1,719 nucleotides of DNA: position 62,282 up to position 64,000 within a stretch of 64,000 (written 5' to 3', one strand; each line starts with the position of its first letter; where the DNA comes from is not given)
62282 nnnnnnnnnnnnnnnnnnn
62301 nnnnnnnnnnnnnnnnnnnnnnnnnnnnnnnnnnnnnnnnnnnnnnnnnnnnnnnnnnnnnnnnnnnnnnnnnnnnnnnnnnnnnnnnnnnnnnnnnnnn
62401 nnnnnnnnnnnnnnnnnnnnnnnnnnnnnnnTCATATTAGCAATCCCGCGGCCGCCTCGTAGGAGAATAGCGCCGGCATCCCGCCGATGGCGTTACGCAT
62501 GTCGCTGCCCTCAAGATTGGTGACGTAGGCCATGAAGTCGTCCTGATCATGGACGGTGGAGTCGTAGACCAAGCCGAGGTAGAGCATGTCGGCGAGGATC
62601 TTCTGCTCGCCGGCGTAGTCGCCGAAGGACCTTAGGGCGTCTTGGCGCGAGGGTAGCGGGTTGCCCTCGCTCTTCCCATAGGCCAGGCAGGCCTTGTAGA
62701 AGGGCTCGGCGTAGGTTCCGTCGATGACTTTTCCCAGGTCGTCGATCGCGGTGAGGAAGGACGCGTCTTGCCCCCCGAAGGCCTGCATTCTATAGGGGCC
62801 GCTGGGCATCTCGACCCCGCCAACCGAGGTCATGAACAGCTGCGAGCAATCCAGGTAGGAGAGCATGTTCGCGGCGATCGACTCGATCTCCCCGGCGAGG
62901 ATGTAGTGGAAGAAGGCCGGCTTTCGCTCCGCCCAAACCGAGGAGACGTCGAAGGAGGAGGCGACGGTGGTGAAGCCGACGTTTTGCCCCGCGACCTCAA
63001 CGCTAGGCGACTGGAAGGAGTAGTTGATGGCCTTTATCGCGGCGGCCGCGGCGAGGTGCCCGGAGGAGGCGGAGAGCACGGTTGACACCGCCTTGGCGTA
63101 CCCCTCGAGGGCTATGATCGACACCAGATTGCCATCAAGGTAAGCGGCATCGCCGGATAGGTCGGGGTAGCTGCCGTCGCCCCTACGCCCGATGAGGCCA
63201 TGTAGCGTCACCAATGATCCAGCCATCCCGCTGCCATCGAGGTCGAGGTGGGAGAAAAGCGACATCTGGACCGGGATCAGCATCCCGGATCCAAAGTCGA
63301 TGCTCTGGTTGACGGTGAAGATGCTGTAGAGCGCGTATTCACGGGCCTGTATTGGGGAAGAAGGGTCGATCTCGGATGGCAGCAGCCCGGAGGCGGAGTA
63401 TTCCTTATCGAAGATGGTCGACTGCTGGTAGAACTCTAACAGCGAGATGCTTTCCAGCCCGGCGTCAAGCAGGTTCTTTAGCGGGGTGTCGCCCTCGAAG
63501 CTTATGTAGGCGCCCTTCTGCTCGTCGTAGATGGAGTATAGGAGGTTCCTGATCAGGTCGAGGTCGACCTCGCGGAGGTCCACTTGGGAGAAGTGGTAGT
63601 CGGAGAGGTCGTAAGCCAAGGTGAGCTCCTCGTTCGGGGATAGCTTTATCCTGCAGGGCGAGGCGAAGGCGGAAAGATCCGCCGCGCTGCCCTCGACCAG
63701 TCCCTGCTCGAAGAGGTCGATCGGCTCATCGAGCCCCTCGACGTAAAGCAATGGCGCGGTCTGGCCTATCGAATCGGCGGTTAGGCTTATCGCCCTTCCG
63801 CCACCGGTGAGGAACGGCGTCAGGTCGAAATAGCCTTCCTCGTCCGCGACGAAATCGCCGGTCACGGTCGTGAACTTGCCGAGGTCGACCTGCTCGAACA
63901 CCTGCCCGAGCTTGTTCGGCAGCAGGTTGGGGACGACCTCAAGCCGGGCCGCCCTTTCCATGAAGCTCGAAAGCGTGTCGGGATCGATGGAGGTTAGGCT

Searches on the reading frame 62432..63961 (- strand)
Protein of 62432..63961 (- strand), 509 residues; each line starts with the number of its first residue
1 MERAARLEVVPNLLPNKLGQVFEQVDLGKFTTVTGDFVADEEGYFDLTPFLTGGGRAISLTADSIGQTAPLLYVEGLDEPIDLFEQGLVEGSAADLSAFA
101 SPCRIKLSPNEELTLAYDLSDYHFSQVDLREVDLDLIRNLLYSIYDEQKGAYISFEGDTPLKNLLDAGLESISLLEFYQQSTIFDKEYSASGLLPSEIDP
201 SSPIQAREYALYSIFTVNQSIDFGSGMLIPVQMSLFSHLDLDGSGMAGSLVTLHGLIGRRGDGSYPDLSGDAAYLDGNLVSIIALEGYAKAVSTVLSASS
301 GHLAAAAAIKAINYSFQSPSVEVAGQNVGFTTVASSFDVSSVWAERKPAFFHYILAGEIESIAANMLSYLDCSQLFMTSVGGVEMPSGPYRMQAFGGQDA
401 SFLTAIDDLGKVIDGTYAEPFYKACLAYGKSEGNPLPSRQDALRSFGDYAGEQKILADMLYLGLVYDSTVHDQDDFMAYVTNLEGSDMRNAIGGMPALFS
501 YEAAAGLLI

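Call 65: search_protein_families(library=pfam, proteins=[window:62432-63961:-])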
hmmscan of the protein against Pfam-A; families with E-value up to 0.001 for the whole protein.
window:62432-63961:- (509 aa): 0 families

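Call 97: find_encoding_contigs(protein=window:62432-63961:-, flank=10000, max_places=2)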
Protein window:62432-63961:- (509 aa): no gene with exactly this product is on record in the collection.
